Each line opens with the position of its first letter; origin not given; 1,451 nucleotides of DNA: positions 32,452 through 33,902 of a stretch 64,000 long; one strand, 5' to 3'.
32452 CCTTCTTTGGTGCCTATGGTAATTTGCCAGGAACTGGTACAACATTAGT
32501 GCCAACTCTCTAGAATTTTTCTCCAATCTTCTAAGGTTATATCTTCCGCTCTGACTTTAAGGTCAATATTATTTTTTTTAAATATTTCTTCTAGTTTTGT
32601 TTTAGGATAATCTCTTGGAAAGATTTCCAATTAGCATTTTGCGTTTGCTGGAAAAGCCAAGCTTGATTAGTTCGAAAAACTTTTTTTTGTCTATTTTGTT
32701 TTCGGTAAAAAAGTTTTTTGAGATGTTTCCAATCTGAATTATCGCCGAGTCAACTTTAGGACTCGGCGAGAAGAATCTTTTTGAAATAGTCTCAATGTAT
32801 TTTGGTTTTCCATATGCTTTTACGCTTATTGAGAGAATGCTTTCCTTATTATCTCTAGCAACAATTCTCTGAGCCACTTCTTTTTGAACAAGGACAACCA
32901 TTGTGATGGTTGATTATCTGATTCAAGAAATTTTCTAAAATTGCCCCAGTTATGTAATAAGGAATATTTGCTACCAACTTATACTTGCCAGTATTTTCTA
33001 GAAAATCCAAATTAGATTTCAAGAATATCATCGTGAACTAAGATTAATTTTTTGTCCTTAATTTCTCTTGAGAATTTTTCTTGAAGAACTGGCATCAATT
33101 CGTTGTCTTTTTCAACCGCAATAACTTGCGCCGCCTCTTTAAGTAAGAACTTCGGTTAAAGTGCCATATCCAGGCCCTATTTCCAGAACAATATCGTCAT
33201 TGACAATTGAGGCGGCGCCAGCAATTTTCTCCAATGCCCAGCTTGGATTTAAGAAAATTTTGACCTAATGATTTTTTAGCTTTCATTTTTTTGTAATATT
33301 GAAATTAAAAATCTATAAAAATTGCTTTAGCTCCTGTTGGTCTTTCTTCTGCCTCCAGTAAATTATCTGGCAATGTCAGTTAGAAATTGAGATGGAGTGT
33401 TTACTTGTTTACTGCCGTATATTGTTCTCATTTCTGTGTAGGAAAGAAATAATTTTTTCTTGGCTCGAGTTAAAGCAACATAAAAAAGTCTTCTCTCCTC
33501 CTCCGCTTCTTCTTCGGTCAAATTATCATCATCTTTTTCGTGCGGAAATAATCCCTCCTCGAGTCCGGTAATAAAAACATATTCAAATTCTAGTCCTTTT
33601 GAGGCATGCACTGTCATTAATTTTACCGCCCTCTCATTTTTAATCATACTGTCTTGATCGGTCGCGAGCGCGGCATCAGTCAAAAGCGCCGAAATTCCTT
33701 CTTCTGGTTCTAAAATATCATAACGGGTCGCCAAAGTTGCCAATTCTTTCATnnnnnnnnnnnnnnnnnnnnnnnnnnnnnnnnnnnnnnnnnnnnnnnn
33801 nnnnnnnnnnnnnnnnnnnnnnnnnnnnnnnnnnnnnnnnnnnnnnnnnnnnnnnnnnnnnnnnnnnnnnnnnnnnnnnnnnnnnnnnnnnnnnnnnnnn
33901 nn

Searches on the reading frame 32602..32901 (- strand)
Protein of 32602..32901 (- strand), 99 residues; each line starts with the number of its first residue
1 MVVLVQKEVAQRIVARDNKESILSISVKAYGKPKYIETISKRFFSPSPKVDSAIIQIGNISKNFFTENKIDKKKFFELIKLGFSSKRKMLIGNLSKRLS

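Call 83: search_protein_families(library=pfam, proteins=[window:32602-32901:-], max_evalue=0.001)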
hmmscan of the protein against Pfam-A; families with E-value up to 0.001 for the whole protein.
window:32602-32901:- (99 aa): 1 family
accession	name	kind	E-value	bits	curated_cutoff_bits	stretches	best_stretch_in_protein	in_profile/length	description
PF00398.26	RrnaAD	-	1.2e-13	51.2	24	1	1-96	130-225/263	Ribosomal RNA adenine dimethylase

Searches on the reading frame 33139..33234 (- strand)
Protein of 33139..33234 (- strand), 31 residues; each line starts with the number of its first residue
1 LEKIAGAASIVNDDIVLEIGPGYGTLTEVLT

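Call 83: search_protein_families(library=pfam, proteins=[window:33139-33234:-], max_evalue=0.001)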
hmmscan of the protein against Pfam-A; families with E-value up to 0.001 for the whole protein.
window:33139-33234:- (31 aa): 1 family
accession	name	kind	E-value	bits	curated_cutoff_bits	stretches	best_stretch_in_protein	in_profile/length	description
PF00398.26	RrnaAD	-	0.00016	21.3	24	1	1-30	19-48/263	Ribosomal RNA adenine dimethylase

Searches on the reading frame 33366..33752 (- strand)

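Call 38: search_protein_families(library=pfam, proteins=[window:33366-33752:-], max_evalue=0.00001)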
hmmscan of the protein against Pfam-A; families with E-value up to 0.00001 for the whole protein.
window:33366-33752:- (129 aa): 2 families
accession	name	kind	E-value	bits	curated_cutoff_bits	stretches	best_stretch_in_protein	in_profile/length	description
PF13361.12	UvrD_C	-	2.2e-32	113.3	25.6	1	1-107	241-349/350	UvrD-like helicase C-terminal domain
PF13538.12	UvrD_C_2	-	5e-14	52.3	27.4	1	76-103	23-51/52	UvrD-like helicase C-terminal domain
